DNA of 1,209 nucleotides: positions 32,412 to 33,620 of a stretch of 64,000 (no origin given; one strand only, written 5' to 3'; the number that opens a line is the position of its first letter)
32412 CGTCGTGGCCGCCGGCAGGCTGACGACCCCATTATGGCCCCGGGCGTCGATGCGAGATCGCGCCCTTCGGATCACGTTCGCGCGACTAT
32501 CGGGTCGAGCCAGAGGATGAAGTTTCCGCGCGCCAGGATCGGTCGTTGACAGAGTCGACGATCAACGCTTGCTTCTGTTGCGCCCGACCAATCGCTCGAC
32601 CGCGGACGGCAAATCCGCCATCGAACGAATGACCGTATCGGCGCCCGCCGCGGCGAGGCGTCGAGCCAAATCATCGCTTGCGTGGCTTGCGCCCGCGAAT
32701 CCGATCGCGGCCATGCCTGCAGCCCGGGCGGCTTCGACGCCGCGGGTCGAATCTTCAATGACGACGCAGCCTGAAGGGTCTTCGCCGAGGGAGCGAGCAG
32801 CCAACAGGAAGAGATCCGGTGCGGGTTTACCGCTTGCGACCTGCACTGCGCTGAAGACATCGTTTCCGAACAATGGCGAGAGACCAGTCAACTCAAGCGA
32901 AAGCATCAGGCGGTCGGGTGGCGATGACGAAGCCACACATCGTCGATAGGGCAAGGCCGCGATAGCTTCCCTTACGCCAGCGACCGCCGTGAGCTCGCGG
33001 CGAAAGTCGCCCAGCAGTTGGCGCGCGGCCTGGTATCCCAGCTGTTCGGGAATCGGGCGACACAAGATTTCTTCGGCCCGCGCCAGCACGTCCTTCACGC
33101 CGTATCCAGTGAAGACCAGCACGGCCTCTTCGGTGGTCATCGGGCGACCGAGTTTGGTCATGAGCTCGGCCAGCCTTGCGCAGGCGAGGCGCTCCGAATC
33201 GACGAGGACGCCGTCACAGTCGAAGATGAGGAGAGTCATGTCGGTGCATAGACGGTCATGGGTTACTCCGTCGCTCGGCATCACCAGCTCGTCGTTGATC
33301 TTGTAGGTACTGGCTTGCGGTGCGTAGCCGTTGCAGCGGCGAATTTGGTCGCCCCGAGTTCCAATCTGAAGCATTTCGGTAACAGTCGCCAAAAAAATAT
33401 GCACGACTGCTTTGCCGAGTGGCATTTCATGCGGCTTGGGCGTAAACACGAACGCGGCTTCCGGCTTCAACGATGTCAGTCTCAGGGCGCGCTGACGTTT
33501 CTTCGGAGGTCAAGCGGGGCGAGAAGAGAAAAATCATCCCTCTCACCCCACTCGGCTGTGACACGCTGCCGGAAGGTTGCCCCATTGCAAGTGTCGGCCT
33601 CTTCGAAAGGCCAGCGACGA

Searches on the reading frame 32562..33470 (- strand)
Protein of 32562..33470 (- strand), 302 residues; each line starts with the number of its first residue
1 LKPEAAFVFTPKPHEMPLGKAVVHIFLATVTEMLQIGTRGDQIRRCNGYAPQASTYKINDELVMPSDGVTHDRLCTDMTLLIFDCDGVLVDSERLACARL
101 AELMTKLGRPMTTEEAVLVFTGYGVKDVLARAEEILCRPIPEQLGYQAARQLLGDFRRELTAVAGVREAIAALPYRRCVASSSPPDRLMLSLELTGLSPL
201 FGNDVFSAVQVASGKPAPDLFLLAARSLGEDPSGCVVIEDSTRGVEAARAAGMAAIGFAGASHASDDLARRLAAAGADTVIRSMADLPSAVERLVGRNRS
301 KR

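Call 6: search_protein_families(library=pfam, proteins=[window:32562-33470:-])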
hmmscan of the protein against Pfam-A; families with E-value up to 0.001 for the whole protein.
window:32562-33470:- (302 aa): 3 families
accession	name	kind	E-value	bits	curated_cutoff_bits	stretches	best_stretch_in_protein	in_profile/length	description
PF00702.32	Hydrolase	-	2.3e-19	71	26.4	1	79-252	2-191/191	haloacid dehalogenase-like hydrolase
PF13419.12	HAD_2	-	3.2e-19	70.1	23.8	1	81-257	1-177/178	Haloacid dehalogenase-like hydrolase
PF13242.12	Hydrolase_like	-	2.1e-08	34.4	22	1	214-287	3-75/75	HAD-hyrolase-like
